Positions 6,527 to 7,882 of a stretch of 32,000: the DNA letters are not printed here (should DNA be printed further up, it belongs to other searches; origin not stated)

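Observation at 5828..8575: Self-contained five-gene operon built around a second full-length RadA: wHTH, P-loop-less RecA-like protein, RadA paralog, RecB/Cas4-like nuclease, DUF4234 membrane protein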

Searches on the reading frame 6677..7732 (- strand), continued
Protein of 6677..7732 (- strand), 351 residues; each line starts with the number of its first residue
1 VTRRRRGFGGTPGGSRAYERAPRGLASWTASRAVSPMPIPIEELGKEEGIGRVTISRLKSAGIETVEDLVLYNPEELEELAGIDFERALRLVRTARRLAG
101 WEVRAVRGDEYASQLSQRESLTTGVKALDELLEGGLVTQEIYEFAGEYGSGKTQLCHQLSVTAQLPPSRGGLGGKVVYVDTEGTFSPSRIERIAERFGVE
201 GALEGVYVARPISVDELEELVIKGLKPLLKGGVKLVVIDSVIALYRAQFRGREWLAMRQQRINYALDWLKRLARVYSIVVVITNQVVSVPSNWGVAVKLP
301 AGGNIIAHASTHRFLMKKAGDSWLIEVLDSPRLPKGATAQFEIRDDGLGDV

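Call 98: search_protein_families(library=ncbifam, proteins=[P0225, P0231, P0215, P0211, P0213, P0223, P0214, P0179, P0146, P0113], max_evalue=1e-40)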
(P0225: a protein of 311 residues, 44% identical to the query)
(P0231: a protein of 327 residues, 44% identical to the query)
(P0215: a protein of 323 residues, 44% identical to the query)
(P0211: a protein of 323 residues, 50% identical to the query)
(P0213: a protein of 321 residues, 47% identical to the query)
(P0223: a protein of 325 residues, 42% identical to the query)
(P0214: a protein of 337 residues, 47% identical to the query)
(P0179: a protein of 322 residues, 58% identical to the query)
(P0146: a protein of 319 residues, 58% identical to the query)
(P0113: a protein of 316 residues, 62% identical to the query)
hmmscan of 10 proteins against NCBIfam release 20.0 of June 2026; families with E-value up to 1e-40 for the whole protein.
P0225 (311 aa): 2 families
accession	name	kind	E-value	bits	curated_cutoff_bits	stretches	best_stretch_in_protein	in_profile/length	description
NF003301.0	PRK04301.1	equivalog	3.4e-56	190.7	259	1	4-310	3-313/316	DNA repair and recombination protein RadA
TIGR02236.1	recomb_radA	equivalog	1.4e-49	169.2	361.15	1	7-310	1-309/311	DNA repair and recombination protein RadA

P0231 (327 aa): 2 families
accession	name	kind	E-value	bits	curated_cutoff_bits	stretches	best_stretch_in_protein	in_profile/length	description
NF003301.0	PRK04301.1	equivalog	4.5e-47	160.8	259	1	22-326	12-313/316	DNA repair and recombination protein RadA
TIGR02236.1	recomb_radA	equivalog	6.3e-41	140.7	361.15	1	22-326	7-309/311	DNA repair and recombination protein RadA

P0215 (323 aa): 4 families
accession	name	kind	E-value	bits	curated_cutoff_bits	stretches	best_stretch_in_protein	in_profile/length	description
NF003301.0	PRK04301.1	equivalog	4.5e-55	187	259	1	19-321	11-315/316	DNA repair and recombination protein RadA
TIGR02236.1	recomb_radA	equivalog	6.2e-48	163.7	361.15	1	21-320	8-310/311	DNA repair and recombination protein RadA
TIGR02238.1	recomb_DMC1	equivalog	1.5e-47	162.3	447.7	1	29-321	17-313/314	meiotic recombinase Dmc1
TIGR02239.1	recomb_RAD51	equivalog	6.2e-46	156.9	478.05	1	29-322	17-314/316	DNA repair protein RAD51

P0211 (323 aa): 4 families
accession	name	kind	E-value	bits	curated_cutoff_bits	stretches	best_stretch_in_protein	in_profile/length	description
NF003301.0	PRK04301.1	equivalog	4.5e-99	331.6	259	1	14-321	12-315/316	DNA repair and recombination protein RadA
TIGR02236.1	recomb_radA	equivalog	1.7e-92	310.1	361.15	1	15-321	8-311/311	DNA repair and recombination protein RadA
TIGR02238.1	recomb_DMC1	equivalog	3.3e-79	266.3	447.7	1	7-322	1-314/314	meiotic recombinase Dmc1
TIGR02239.1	recomb_RAD51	equivalog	3.5e-75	253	478.05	1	7-322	1-314/316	DNA repair protein RAD51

P0213 (321 aa): 4 families
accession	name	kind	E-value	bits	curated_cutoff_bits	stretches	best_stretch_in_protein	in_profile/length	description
NF003301.0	PRK04301.1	equivalog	1.9e-77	260.6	259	1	3-319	3-315/316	DNA repair and recombination protein RadA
TIGR02236.1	recomb_radA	equivalog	9.9e-74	248.5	361.15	1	7-319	2-311/311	DNA repair and recombination protein RadA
TIGR02239.1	recomb_RAD51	equivalog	5e-61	206.5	478.05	1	11-320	7-314/316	DNA repair protein RAD51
TIGR02238.1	recomb_DMC1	equivalog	1.4e-60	205.1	447.7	1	11-320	7-314/314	meiotic recombinase Dmc1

P0223 (325 aa): 4 families
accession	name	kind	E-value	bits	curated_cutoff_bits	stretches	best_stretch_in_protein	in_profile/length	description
NF003301.0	PRK04301.1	equivalog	2.5e-78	263.4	259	1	5-323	4-315/316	DNA repair and recombination protein RadA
TIGR02236.1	recomb_radA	equivalog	4.7e-71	239.7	361.15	1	8-323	2-311/311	DNA repair and recombination protein RadA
TIGR02239.1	recomb_RAD51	equivalog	3.5e-53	180.7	478.05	1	13-324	8-314/316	DNA repair protein RAD51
TIGR02238.1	recomb_DMC1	equivalog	4.2e-53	180.5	447.7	1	15-324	10-314/314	meiotic recombinase Dmc1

P0214 (337 aa): 4 families
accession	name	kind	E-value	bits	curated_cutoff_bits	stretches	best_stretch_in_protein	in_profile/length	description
NF003301.0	PRK04301.1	equivalog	2e-123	411.6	259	1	10-323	5-315/316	DNA repair and recombination protein RadA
TIGR02236.1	recomb_radA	equivalog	1.2e-117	392.7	361.15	1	11-323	1-311/311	DNA repair and recombination protein RadA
TIGR02238.1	recomb_DMC1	equivalog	9.8e-94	314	447.7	1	16-323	7-313/314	meiotic recombinase Dmc1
TIGR02239.1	recomb_RAD51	equivalog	7.1e-91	304.6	478.05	1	14-324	5-314/316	DNA repair protein RAD51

P0179 (322 aa): 4 families
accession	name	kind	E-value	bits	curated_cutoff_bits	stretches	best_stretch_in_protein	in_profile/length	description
NF003301.0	PRK04301.1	equivalog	1.7e-93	313.3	259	1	2-315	6-315/316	DNA repair and recombination protein RadA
TIGR02236.1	recomb_radA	equivalog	6.9e-87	291.7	361.15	1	3-315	2-311/311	DNA repair and recombination protein RadA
TIGR02239.1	recomb_RAD51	equivalog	3.1e-75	253.2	478.05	1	7-316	7-314/316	DNA repair protein RAD51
TIGR02238.1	recomb_DMC1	equivalog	3.5e-70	236.6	447.7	1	7-315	7-313/314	meiotic recombinase Dmc1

P0146 (319 aa): 4 families
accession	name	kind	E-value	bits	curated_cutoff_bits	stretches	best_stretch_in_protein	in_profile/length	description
NF003301.0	PRK04301.1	equivalog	5.8e-91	305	259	1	7-317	4-314/316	DNA repair and recombination protein RadA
TIGR02236.1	recomb_radA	equivalog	1.2e-83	281.1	361.15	1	9-316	1-309/311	DNA repair and recombination protein RadA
TIGR02238.1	recomb_DMC1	equivalog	2.9e-71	240.2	447.7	1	15-316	8-311/314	meiotic recombinase Dmc1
TIGR02239.1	recomb_RAD51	equivalog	5e-71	239.3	478.05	1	15-316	8-311/316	DNA repair protein RAD51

P0113 (316 aa): 4 families
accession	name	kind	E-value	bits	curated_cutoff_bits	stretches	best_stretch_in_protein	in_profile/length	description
NF003301.0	PRK04301.1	equivalog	1.5e-79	267.5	259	1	11-315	10-315/316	DNA repair and recombination protein RadA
TIGR02236.1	recomb_radA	equivalog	1.2e-73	248.1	361.15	1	11-315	5-311/311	DNA repair and recombination protein RadA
TIGR02239.1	recomb_RAD51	equivalog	2.2e-65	220.8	478.05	1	7-315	2-313/316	DNA repair protein RAD51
TIGR02238.1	recomb_DMC1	equivalog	2.2e-58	197.9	447.7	1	8-316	3-314/314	meiotic recombinase Dmc1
